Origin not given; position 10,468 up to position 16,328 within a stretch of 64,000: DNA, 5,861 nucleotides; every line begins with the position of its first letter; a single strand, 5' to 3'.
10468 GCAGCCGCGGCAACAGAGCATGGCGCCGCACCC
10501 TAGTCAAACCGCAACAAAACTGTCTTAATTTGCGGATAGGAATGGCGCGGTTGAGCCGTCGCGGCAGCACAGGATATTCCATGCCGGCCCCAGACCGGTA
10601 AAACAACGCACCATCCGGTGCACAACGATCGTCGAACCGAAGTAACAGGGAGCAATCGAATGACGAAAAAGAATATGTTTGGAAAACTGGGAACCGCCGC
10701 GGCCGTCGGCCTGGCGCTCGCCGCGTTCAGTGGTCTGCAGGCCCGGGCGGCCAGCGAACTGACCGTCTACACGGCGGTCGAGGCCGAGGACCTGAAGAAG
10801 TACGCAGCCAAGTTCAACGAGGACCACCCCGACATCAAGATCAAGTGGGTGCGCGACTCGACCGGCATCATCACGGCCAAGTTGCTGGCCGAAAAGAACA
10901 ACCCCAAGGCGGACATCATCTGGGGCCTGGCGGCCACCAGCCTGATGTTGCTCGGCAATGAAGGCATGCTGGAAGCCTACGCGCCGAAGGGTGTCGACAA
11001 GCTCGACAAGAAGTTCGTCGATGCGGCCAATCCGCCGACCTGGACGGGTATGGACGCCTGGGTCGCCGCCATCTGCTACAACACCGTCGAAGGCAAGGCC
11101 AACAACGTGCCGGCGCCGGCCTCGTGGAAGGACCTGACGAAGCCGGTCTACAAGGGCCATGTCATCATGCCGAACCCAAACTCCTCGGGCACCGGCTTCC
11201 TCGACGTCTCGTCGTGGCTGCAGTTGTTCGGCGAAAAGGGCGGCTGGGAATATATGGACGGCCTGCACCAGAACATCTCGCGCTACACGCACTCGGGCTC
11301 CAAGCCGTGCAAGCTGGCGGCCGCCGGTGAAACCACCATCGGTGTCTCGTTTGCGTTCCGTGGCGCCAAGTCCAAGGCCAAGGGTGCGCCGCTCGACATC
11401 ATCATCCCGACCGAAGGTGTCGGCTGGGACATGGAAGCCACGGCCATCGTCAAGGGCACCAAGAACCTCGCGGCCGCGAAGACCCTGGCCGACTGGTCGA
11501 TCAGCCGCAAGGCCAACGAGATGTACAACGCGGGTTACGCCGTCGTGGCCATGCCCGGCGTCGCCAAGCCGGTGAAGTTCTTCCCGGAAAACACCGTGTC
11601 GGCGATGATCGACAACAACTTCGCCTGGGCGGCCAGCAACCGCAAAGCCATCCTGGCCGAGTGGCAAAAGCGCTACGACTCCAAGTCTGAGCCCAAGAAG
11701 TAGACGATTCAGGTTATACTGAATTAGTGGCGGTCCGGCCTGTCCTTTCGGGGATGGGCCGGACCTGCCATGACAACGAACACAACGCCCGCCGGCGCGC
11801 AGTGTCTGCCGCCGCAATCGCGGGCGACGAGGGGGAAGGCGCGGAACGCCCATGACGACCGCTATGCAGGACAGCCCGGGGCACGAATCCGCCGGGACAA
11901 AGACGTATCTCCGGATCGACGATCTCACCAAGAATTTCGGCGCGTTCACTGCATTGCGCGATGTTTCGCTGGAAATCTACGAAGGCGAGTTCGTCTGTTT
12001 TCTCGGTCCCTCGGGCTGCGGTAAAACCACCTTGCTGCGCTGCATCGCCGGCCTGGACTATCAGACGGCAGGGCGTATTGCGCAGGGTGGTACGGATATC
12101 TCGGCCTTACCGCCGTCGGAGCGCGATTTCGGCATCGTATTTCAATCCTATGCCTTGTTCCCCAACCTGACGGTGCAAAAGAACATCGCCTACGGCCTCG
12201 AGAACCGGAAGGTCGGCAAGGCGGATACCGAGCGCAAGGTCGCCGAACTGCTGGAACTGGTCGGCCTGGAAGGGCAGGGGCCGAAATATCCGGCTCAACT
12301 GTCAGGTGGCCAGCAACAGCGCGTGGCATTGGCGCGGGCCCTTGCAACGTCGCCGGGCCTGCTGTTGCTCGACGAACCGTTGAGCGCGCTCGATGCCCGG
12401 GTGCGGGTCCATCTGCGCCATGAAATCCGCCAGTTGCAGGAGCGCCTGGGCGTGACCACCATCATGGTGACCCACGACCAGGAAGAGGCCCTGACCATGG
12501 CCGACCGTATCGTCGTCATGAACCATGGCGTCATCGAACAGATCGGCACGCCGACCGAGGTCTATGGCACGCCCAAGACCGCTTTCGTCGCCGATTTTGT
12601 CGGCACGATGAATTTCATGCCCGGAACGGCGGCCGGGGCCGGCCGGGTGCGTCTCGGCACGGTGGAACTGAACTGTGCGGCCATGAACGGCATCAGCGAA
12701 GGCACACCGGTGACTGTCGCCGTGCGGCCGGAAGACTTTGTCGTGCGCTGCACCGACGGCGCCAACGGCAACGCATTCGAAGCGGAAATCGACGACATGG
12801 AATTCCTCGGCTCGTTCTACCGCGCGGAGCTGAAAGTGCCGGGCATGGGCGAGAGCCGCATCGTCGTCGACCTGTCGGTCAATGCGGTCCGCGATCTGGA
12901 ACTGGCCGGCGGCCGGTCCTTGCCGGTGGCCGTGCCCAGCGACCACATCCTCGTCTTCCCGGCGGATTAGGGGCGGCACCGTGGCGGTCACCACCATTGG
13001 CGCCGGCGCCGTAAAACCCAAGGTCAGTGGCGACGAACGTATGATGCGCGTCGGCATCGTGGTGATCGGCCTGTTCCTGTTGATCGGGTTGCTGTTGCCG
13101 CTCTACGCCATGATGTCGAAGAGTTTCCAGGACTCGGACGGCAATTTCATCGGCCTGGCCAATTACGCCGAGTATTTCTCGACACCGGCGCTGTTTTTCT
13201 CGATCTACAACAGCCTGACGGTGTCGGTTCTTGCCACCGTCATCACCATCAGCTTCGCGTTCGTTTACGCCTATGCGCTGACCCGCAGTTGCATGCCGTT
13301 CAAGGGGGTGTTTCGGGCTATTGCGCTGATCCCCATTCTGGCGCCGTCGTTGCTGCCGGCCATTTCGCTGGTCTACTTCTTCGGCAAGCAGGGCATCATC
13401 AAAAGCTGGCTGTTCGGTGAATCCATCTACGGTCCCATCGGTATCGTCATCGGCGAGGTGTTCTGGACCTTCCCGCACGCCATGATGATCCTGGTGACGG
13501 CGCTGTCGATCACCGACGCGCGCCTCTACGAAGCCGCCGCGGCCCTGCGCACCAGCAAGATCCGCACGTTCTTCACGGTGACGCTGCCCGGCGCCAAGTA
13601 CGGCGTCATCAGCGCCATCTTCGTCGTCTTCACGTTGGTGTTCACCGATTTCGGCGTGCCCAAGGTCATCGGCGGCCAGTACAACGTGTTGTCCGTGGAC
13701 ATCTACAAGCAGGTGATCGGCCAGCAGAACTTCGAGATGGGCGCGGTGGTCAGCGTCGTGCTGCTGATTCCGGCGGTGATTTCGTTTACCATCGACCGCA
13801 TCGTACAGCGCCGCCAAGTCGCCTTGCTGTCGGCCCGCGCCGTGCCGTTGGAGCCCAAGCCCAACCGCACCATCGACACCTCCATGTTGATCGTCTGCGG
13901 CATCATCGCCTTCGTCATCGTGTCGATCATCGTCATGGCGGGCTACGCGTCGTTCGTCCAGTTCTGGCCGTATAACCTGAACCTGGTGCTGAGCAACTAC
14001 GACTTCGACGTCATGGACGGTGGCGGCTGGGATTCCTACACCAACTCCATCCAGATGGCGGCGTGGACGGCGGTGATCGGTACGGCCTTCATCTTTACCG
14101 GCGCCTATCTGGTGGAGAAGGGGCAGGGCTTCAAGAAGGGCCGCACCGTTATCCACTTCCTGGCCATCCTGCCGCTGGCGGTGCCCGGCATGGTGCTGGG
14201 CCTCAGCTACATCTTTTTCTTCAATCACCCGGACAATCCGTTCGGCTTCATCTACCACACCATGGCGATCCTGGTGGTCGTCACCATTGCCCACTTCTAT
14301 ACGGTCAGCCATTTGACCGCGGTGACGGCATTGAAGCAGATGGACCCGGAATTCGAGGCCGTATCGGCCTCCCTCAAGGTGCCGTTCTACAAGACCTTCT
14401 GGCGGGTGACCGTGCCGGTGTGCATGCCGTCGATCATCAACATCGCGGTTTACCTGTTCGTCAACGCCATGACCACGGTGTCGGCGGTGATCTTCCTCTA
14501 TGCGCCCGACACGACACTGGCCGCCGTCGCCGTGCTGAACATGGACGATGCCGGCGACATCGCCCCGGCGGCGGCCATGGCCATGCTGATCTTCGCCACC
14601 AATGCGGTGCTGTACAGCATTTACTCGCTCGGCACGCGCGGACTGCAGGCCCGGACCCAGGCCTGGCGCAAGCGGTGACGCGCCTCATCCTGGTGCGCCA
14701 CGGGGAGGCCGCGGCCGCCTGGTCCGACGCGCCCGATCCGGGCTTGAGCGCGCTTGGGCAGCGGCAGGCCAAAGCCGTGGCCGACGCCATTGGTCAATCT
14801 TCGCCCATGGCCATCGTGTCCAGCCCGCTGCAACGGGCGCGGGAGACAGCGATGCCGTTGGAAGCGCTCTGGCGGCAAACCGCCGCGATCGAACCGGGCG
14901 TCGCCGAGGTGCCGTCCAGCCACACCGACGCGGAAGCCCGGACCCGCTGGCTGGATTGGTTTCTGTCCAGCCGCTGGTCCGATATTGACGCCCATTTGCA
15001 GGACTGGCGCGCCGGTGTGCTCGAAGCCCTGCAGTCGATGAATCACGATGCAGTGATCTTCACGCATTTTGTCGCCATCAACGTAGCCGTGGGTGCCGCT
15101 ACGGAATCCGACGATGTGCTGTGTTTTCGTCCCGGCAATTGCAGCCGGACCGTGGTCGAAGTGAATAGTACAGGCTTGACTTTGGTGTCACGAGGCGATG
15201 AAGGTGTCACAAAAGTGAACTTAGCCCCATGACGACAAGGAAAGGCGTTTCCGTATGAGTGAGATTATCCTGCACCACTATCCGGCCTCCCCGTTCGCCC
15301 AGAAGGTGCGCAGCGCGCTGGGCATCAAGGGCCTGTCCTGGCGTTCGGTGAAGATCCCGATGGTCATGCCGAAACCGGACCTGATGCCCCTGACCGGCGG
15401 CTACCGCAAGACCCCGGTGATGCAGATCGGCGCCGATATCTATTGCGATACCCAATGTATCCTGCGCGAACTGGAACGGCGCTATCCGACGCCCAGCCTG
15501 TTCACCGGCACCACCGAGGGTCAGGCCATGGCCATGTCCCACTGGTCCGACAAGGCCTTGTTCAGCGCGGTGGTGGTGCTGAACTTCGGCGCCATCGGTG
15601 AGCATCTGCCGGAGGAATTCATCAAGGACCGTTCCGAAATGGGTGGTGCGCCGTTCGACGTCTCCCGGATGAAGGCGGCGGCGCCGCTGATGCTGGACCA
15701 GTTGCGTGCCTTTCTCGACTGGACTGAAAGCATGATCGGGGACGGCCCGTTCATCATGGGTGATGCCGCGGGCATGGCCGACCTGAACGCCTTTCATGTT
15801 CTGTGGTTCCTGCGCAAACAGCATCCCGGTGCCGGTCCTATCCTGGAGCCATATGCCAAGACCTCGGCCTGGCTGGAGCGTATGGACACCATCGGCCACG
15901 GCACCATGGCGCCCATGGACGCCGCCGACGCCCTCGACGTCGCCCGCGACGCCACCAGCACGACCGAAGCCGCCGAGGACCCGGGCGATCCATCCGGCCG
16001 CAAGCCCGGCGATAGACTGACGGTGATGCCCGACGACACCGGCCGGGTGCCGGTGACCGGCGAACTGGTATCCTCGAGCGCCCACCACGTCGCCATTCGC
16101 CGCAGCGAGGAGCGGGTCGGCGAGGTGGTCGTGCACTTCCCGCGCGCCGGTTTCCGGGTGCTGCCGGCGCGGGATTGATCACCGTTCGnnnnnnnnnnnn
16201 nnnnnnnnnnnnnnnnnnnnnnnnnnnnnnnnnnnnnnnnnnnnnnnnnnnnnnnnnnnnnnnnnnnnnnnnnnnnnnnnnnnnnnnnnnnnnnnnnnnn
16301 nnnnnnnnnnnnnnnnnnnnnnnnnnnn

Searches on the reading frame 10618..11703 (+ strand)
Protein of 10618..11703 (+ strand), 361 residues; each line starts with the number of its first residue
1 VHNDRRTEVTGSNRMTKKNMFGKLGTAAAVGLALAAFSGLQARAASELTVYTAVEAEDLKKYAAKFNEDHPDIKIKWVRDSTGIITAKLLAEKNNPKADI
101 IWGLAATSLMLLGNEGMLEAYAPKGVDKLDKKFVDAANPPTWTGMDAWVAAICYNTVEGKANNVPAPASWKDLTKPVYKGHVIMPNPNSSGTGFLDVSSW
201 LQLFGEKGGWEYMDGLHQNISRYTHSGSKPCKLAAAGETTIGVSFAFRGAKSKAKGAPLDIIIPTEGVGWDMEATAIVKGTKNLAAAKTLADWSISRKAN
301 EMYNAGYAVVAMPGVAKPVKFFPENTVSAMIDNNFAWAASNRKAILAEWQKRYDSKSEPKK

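Call 42: search_protein_families(library=pfam, proteins=[window:10618-11703:+], max_evalue=0.001)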
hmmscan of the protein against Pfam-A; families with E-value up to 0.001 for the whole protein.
window:10618-11703:+ (361 aa): 3 families
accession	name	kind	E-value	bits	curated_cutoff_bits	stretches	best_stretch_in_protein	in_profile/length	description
PF13343.11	SBP_bac_6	-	9.1e-24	84.7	24.6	1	95-318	1-227/245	Bacterial extracellular solute-binding protein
PF13416.11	SBP_bac_8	-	2.3e-17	64.1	27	1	61-304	1-254/279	Bacterial extracellular solute-binding protein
PF01547.30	SBP_bac_1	-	7.1e-15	56.2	26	1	55-300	4-306/307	Bacterial extracellular solute-binding protein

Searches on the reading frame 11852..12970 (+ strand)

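Call 42: search_protein_families(library=pfam, proteins=[window:11852-12970:+], max_evalue=0.001)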
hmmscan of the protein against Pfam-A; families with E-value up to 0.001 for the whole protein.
window:11852-12970:+ (372 aa): 7 families
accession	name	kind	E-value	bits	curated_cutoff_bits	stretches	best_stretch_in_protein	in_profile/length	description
PF00005.33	ABC_tran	-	9.8e-35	120.6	25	1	35-177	1-136/137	ABC transporter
PF13304.12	AAA_21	-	5.4e-10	40.2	27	1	133-210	221-300/304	AAA domain, putative AbiEii toxin, Type IV TA system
PF08402.16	TOBE_2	-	1.1e-09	38.6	21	1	289-369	1-76/76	TOBE domain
PF02463.25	SMC_N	-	1.1e-06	28.7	40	1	109-223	106-211/220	RecF/RecN/SMC N terminal domain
PF13476.12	AAA_23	-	2.7e-05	25.3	27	1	27-67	5-41/201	AAA domain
PF09818.15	ABC_ATPase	-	0.0002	20.9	23.2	0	187-225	210-248/283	P-loop domain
PF00004.35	AAA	-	0.0007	20.5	21.2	0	48-67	1-20/131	ATPase family associated with various cellular activities (AAA)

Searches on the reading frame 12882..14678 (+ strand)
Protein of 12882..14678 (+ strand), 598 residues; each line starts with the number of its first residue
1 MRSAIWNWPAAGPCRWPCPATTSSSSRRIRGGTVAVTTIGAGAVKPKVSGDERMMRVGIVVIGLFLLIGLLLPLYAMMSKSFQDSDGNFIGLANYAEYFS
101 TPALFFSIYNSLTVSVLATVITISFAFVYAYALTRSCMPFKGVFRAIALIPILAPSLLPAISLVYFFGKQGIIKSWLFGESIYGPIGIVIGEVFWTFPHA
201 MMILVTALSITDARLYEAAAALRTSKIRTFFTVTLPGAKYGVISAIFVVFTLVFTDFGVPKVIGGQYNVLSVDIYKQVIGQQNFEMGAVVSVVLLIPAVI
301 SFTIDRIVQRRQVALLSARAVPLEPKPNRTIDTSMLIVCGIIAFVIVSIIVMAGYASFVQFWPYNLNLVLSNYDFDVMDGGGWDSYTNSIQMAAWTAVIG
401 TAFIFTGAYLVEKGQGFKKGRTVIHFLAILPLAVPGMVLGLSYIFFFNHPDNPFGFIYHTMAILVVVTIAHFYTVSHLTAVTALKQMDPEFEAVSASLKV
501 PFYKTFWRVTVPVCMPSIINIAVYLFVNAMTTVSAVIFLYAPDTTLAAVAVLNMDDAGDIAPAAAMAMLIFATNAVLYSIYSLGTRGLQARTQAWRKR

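Call 42: search_protein_families(library=pfam, proteins=[window:12882-14678:+], max_evalue=0.001)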
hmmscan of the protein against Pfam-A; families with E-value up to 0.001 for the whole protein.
window:12882-14678:+ (598 aa): 1 family
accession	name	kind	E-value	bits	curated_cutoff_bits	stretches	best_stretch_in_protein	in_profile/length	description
PF00528.27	BPD_transp_1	-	3e-19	69.9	26.4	2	141-311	17-181/184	Binding-protein-dependent transport system inner membrane component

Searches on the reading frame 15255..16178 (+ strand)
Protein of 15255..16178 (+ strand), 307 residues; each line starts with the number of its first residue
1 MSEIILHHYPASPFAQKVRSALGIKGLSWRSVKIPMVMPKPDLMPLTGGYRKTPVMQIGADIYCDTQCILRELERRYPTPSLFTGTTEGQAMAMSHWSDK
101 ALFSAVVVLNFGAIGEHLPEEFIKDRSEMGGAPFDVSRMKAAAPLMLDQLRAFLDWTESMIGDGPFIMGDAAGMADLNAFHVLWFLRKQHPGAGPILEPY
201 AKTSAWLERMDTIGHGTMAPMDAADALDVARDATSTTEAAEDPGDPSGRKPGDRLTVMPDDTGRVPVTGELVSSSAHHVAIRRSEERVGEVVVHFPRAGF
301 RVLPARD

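Call 41: search_protein_families(library=pfam, proteins=[window:15255-16178:+], max_evalue=0.001)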
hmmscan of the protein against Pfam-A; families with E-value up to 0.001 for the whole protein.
window:15255-16178:+ (307 aa): 5 families
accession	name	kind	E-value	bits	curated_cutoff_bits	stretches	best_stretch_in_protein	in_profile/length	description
PF13417.12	GST_N_3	-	9.1e-17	61.6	22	1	6-80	1-74/75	Glutathione S-transferase, N-terminal domain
PF13409.12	GST_N_2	-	1e-11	45.7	25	1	11-75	1-69/70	Glutathione S-transferase, N-terminal domain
PF13410.11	GST_C_2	-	1.3e-10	41.6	24.9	1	142-209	3-69/69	Glutathione S-transferase, C-terminal domain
PF14497.11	GST_C_3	-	6.1e-06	26.8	21.6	1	142-211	24-92/104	Glutathione S-transferase, C-terminal domain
PF00043.30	GST_C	-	1.1e-05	26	20.7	1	144-210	29-89/93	Glutathione S-transferase, C-terminal domain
